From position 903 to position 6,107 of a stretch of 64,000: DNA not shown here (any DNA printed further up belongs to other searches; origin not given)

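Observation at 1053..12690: Tandem duplicated giant membrane-anchored proteins carrying a C-terminal gingipain-like C25 peptidase domain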

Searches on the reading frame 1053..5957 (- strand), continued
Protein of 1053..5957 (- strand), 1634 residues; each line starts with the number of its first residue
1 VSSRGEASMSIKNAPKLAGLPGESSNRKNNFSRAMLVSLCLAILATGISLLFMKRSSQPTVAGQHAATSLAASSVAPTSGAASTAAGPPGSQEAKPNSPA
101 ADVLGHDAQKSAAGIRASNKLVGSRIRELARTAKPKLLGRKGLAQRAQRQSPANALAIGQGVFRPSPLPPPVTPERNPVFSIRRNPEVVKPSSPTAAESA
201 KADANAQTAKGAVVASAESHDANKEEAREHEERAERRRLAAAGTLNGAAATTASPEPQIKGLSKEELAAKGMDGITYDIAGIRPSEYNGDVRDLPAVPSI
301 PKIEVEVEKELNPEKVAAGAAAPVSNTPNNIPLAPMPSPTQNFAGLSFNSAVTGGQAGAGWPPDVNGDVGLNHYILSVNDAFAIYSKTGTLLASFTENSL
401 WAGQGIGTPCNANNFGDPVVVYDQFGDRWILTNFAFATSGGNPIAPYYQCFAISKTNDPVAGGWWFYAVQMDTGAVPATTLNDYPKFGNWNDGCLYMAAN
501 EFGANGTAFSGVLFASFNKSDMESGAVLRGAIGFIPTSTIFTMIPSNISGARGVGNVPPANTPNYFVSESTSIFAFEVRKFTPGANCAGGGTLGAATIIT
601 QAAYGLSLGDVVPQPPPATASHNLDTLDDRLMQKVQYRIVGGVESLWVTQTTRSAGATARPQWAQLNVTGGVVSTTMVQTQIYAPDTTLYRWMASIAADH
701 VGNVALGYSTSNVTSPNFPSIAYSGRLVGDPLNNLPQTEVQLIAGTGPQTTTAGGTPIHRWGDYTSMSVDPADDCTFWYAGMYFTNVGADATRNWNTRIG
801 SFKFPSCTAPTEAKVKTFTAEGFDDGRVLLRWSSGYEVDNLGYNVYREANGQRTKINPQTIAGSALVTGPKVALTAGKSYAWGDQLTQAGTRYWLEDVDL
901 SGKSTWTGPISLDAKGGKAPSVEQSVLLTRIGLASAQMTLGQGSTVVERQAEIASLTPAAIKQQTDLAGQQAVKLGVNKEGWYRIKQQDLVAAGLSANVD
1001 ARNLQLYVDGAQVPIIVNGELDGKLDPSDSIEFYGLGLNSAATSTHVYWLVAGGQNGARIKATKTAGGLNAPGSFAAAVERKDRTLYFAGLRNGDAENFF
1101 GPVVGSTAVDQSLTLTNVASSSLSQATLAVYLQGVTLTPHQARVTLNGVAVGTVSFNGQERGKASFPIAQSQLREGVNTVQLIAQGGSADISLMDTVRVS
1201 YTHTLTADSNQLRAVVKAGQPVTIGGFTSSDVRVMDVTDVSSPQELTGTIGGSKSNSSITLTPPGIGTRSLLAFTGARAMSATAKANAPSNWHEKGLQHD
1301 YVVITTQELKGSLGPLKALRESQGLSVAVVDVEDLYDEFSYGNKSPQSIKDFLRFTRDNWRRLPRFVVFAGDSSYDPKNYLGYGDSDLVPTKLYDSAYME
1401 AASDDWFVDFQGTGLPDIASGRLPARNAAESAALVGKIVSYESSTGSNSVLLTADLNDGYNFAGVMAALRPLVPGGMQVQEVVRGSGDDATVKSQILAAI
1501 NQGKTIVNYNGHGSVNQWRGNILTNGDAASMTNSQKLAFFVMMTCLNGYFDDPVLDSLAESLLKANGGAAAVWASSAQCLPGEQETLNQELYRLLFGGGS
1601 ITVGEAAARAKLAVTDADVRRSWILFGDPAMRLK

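Call 67: find_encoding_contigs(protein=P0373, flank=10000, max_places=2)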
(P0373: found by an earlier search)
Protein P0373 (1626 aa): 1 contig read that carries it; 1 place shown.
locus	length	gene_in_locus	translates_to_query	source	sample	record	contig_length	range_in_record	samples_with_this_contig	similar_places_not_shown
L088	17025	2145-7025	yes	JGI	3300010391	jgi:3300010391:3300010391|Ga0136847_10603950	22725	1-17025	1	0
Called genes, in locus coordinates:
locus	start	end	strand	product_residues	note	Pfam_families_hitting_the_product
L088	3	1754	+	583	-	?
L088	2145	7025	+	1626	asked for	PF01364:Peptidase_C25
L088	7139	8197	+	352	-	PF14907:NTP_transf_5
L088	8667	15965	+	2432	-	PF01364:Peptidase_C25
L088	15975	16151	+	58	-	PF01364:Peptidase_C25 (weak)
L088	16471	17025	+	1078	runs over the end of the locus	PF01364:Peptidase_C25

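Call 82: search_protein_families(library=pfam, proteins=[P0021, P0020, L088:8667-15962:+, L087:4382-9628:+, L087:19162-24819:+], max_evalue=0.0001)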
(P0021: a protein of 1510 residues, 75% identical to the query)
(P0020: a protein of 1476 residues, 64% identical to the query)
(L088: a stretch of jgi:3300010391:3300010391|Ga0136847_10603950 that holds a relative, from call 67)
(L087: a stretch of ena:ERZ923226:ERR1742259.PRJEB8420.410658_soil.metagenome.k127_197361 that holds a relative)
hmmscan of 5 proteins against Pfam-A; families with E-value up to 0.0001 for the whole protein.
P0021 (1510 aa): 1 family
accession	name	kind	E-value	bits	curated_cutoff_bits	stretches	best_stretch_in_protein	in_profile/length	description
PF00395.25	SLH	-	7e-08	32.8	20.8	1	1331-1373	2-44/44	S-layer homology domain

P0020 (1476 aa): 1 family
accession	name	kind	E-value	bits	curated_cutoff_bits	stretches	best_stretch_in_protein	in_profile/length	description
PF00395.25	SLH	-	1.9e-10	41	20.8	1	1297-1339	2-44/44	S-layer homology domain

L088:8667-15962:+ (2432 aa): 1 family
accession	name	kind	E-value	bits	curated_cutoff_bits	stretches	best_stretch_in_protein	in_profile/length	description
PF01364.23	Peptidase_C25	-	3.3e-64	217.9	23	1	2160-2432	1-301/374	Peptidase family C25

L087:4382-9628:+ (1749 aa): 2 families
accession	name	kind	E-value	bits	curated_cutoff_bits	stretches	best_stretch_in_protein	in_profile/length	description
PF01364.23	Peptidase_C25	-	1.1e-78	265.6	23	1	1416-1748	2-374/374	Peptidase family C25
PF15902.12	Sortilin-Vps10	-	9.6e-08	31.7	33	0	159-231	12-85/446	Sortilin, neurotensin receptor 3,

L087:19162-24819:+ (1886 aa): 1 family
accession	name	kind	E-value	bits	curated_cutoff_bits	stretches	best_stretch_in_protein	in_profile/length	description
PF01364.23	Peptidase_C25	-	1.7e-76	258.3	23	1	1552-1885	2-374/374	Peptidase family C25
